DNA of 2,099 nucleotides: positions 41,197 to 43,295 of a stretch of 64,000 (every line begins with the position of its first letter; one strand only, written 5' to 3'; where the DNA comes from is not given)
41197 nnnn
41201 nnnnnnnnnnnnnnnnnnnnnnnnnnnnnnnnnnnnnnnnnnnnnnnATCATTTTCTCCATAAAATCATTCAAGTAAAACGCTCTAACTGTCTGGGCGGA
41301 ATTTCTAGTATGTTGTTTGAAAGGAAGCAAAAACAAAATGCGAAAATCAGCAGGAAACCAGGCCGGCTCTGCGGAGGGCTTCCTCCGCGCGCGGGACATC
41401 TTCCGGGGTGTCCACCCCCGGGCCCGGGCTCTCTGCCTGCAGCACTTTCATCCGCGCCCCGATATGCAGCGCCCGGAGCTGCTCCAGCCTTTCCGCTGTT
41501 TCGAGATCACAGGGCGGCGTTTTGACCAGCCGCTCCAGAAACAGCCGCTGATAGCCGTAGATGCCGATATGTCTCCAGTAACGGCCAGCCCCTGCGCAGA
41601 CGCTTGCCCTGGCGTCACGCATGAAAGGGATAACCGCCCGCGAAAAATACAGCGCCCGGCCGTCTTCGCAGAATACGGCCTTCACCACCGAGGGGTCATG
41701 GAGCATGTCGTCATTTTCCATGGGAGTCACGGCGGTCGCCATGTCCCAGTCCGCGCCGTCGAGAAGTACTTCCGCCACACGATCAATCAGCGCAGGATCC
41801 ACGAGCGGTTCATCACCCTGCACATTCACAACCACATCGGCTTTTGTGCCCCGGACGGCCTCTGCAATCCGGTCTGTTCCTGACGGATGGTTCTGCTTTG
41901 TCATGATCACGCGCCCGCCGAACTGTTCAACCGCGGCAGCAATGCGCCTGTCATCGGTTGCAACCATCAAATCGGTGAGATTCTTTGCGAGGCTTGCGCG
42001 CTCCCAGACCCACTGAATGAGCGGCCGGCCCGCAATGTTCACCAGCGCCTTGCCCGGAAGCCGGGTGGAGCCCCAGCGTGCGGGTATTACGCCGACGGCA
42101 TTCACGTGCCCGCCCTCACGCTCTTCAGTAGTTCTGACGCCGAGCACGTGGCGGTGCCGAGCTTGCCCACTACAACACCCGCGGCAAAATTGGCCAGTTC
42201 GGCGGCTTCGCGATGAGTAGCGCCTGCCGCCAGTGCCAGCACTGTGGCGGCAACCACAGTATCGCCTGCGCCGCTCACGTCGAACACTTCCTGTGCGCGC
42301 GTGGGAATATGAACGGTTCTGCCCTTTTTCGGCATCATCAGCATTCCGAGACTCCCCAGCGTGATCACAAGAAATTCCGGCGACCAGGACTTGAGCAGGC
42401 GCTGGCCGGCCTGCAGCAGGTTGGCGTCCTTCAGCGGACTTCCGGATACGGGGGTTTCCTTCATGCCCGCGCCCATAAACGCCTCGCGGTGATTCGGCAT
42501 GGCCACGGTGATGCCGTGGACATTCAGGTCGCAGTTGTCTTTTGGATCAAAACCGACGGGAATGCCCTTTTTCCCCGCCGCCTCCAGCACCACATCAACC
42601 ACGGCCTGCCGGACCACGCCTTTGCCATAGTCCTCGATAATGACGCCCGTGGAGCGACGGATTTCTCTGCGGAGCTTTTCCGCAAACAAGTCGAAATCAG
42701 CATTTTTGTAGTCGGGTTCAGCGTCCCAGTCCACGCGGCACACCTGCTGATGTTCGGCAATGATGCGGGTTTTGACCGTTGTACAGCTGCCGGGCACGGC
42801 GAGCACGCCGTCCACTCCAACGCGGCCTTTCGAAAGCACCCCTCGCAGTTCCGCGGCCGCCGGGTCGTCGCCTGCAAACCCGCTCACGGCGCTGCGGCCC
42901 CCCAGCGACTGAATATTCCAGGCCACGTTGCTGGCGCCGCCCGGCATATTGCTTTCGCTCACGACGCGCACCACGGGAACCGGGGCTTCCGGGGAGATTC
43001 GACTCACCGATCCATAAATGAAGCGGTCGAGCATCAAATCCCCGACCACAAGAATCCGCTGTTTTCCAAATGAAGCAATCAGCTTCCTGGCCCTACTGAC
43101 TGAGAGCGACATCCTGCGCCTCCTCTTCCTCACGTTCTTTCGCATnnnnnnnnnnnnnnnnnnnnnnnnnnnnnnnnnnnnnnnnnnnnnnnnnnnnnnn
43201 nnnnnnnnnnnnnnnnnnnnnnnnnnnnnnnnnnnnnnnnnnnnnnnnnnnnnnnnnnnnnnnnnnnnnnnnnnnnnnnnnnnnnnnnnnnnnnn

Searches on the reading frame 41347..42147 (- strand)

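Call 77: search_protein_families(library=pfam, proteins=[window:41347-42147:-], max_evalue=0.00001)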
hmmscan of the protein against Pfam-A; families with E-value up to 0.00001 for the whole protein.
window:41347-42147:- (266 aa): 2 families
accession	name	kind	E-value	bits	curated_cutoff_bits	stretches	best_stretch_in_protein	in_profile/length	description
PF02348.25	CTP_transf_3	-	3e-57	194.4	22.6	1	19-230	2-214/217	Cytidylyltransferase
PF12804.13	NTP_transf_3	-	4.9e-12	46.7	27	1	32-163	15-128/160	MobA-like NTP transferase domain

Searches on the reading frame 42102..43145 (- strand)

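Call 77: search_protein_families(library=pfam, proteins=[window:42102-43145:-], max_evalue=0.00001)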
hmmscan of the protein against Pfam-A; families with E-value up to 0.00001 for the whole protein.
window:42102-43145:- (347 aa): 1 family
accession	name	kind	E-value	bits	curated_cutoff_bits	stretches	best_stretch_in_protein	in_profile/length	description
PF00294.29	PfkB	-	1.2e-36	127.1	25.8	1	29-335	2-299/302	pfkB family carbohydrate kinase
